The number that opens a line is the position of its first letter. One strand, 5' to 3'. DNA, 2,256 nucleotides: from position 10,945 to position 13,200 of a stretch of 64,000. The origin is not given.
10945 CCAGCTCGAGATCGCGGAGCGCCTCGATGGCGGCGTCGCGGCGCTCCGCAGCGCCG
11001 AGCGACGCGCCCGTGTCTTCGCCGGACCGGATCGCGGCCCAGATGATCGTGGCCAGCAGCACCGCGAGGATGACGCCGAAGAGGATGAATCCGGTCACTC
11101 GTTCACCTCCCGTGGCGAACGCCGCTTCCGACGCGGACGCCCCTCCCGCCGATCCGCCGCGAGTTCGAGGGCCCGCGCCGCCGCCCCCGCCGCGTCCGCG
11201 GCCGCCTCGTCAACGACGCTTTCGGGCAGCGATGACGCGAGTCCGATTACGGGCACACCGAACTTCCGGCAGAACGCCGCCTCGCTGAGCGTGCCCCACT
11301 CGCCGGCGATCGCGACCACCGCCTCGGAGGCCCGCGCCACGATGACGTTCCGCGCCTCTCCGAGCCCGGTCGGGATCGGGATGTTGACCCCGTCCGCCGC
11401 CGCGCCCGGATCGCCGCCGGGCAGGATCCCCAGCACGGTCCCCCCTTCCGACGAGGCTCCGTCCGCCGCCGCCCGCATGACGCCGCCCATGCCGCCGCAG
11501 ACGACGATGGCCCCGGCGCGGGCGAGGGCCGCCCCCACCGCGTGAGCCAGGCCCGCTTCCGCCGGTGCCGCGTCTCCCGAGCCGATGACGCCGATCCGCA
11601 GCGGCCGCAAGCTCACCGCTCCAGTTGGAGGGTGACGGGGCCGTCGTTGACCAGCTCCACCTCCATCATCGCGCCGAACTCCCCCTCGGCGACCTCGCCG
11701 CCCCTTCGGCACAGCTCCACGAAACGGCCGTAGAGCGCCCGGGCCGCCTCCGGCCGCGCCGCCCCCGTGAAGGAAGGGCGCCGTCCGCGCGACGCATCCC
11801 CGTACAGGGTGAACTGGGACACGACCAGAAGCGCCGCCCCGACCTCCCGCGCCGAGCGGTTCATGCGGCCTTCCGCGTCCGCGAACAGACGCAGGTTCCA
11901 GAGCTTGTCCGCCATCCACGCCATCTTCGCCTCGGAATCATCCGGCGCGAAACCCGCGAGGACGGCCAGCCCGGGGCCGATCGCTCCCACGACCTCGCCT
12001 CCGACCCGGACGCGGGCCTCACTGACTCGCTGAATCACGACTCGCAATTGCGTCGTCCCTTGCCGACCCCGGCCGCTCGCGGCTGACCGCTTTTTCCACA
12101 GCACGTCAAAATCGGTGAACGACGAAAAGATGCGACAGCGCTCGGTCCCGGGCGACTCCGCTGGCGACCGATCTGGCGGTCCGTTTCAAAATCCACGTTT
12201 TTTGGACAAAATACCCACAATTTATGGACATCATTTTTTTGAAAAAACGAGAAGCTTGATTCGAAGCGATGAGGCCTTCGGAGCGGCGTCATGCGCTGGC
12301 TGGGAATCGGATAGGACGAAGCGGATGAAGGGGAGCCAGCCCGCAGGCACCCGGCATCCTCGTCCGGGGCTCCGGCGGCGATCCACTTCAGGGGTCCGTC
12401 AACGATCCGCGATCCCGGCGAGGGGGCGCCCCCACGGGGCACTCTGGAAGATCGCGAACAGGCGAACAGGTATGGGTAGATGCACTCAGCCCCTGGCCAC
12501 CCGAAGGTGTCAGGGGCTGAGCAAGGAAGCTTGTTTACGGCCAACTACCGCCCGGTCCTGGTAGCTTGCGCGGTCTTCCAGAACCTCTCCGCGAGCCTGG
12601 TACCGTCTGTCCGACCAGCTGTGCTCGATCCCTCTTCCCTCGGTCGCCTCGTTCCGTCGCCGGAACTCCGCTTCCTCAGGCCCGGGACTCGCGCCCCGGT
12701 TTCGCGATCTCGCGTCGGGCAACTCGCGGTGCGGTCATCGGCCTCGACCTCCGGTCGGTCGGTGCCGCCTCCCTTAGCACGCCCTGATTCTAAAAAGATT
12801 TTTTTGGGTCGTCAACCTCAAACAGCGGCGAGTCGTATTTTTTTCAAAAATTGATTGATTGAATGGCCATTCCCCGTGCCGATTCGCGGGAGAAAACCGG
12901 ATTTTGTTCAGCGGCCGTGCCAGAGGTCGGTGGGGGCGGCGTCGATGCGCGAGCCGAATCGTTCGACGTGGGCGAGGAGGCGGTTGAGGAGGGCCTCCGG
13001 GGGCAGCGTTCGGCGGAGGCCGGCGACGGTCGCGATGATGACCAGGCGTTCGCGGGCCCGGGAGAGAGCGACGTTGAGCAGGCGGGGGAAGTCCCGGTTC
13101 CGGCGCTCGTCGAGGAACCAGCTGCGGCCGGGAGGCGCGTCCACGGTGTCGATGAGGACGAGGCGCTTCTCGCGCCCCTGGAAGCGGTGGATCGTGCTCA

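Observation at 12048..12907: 860-nt non-coding, lower-GC island between dtd and the SF1 helicase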

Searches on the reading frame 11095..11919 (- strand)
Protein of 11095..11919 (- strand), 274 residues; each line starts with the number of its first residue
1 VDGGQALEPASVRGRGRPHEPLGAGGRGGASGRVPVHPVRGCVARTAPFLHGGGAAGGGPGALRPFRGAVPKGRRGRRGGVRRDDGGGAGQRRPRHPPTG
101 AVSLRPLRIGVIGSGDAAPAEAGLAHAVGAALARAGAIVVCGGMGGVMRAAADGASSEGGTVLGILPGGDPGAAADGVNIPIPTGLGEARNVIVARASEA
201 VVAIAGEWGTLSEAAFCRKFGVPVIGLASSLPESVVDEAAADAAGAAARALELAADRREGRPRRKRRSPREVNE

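Call 11: search_protein_families(library=pfam, proteins=[window:11095-11919:-])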
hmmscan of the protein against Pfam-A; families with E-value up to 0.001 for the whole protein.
window:11095-11919:- (274 aa): 1 family
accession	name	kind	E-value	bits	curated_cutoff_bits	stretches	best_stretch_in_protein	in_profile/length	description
PF18306.6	LDcluster4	-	3.6e-39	134.2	26.3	1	108-241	3-136/151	SLOG cluster4 family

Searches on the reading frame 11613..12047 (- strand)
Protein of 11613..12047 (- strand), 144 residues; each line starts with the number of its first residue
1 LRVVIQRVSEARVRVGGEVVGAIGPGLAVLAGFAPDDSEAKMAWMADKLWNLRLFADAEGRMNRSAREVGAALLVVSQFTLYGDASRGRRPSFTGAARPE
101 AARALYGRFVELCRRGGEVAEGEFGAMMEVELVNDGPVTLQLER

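Call 11: search_protein_families(library=pfam, proteins=[window:11613-12047:-])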
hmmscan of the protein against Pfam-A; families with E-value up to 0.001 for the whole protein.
window:11613-12047:- (144 aa): 1 family
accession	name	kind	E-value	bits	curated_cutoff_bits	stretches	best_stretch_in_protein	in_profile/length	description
PF02580.21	Tyr_Deacylase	-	4.5e-56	189.6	25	1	2-143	1-144/144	D-Tyr-tRNA(Tyr) deacylase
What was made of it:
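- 11613..12047 (-): dtd (D-Tyr-tRNA deacylase), with a TTG start at 12047..12045. It is the first gene of the dtd-SLOG-hyp-recA-recX string. PF02580, E=4.5e-56 (call 11).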

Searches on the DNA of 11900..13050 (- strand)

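Call 4: search_rna_families(source=window, start=11900, end=13050, threshold=evalue, max_evalue=10, show_alignments=3)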
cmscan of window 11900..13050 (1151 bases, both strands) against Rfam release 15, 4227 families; matches with E-value up to 10: 1.
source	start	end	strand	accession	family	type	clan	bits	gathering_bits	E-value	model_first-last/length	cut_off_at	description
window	11924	12027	-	RF01729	Termite-flg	Cis-reg;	-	16.8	40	4.4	1-106/106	no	Termite-flg RNA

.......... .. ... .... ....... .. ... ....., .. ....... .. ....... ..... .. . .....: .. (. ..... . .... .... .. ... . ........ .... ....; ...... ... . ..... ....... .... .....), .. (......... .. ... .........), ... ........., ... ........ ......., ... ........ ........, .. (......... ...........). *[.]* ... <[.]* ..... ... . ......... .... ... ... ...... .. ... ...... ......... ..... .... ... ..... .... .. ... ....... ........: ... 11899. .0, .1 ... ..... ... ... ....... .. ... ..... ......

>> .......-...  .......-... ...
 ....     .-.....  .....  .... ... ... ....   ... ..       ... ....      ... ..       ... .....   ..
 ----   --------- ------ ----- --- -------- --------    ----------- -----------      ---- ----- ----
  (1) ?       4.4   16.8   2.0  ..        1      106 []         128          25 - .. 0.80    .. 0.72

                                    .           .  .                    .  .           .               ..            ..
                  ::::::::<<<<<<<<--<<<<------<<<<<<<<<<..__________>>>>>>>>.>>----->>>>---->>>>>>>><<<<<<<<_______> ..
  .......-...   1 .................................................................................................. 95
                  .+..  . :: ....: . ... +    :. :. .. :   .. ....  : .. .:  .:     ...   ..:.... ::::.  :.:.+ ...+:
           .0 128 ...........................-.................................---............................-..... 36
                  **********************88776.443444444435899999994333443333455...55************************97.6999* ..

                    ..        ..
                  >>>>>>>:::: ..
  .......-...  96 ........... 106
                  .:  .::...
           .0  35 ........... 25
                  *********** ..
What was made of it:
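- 12479..12782 (-): The structured non-coding RNA: 304 nt, from GCGUGC... to ...GAGUGCAUC. It is the window's copy of a new family. No Rfam hit at E<=10 (call 4).
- On Any Rfam 15 family (4227 covariance models): Nothing hits inside 12048-12907 at E<=10 (call 4).
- On 6S RNA: There is no Rfam hit (call 4).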

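Call 87: search_dna_similar(query=window:12048-12907:-, collection=plasmids, mode=distant, max_evalue=0.01, max_rows=10)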
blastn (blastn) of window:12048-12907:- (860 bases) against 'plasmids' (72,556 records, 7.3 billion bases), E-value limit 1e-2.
No match.

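Call 88: search_dna_similar(query=window:12048-12907:-, collection=phages, mode=distant, max_evalue=0.01, max_rows=10)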
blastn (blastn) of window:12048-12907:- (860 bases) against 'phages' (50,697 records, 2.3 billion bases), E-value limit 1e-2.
No match.

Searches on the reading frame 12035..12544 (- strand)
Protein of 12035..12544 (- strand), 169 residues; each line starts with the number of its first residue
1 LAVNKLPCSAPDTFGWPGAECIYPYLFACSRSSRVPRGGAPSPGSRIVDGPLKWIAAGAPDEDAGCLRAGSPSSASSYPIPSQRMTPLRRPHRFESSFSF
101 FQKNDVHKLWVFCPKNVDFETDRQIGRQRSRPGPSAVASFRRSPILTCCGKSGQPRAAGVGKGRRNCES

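Call 84: search_protein_families(library=pfam, proteins=[window:12035-12544:-], max_evalue=1)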
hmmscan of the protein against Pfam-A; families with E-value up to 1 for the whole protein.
window:12035-12544:- (169 aa): 0 families

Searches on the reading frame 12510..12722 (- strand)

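Call 84: search_protein_families(library=pfam, proteins=[window:12510-12722:-], max_evalue=1)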
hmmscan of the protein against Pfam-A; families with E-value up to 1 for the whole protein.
window:12510-12722:- (70 aa): 1 family
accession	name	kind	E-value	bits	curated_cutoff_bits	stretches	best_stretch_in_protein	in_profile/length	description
PF17868.7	AAA_lid_8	-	0.016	15.5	22.8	1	34-68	20-54/72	AAA lid domain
